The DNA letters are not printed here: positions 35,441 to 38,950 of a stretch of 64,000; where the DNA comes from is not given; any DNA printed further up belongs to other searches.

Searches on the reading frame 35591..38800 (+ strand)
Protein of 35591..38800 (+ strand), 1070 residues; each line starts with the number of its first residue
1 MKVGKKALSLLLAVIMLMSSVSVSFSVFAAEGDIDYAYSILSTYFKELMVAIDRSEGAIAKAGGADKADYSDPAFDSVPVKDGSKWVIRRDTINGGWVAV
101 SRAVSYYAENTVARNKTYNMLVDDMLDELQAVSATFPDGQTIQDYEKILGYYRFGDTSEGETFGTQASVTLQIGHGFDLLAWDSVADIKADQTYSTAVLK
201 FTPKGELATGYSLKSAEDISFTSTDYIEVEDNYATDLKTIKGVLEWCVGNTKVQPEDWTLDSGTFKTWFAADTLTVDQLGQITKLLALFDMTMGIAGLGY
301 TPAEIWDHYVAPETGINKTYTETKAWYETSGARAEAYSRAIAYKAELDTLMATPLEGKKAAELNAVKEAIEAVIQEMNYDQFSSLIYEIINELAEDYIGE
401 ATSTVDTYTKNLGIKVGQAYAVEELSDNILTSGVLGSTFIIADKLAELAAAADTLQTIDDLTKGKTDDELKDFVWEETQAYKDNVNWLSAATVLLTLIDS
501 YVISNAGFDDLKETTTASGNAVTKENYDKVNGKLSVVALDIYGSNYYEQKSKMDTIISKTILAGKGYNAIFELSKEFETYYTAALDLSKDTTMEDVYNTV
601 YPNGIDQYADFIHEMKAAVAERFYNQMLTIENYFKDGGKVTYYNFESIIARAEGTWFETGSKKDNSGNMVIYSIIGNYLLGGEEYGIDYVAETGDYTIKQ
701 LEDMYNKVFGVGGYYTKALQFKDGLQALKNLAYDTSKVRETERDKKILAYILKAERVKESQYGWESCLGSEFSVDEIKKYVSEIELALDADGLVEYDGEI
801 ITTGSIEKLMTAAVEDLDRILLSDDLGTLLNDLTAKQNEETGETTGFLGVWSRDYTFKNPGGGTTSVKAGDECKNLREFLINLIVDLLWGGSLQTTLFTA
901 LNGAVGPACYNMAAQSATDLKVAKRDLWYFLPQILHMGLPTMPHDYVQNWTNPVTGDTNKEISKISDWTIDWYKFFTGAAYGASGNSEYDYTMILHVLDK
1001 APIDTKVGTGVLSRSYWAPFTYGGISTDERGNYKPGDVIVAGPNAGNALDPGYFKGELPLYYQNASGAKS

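Call 82: search_solved_structures(query=window:35681-38800:+, max_evalue=1)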
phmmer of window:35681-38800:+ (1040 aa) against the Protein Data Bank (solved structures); distinct sequences matched with E-value up to 1: 0.

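Call 84: find_homologous_proteins(query=window:35591-38800:+, max_evalue=0.001)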
Query window:35591-38800:+ (1070 aa): 5 proteins with E <= 0.001 among 8000 candidates.
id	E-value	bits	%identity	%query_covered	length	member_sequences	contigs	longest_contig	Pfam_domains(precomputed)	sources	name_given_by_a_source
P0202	0.0e+0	1092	53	100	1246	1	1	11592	-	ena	-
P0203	3.0e-280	951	51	96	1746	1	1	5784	-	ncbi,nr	ncbi:MAG: hypothetical protein IJV68_06735, partial [Clostridia bacterium]|nr:hypothetical protein [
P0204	9.9e-236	804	51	74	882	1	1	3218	-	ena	-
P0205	8.3e-232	791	45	96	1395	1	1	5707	-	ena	-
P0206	4.4e-207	709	48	77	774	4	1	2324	-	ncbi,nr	ncbi:MAG: hypothetical protein II237_07585, partial [Clostridia bacterium]|nr:hypothetical protein [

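Call 85: find_encoding_contigs(protein=P0202, flank=10000, max_places=3)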
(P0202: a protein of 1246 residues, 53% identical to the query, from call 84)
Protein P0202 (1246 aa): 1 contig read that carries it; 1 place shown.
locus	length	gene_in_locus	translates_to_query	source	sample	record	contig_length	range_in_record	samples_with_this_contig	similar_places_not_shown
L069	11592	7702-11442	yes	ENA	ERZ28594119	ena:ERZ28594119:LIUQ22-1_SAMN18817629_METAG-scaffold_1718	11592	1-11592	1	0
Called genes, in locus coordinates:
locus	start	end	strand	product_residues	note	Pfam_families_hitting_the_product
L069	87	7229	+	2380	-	-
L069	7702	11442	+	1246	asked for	-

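Call 86: find_encoding_contigs(protein=P0205, flank=10000, max_places=3)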
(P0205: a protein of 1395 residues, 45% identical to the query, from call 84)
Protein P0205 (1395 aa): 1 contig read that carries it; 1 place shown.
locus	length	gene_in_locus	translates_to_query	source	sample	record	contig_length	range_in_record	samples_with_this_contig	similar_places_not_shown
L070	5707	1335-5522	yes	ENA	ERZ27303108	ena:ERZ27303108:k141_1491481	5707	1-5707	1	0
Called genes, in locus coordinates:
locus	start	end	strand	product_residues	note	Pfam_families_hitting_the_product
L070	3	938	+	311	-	?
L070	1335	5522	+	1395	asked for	-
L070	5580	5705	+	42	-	?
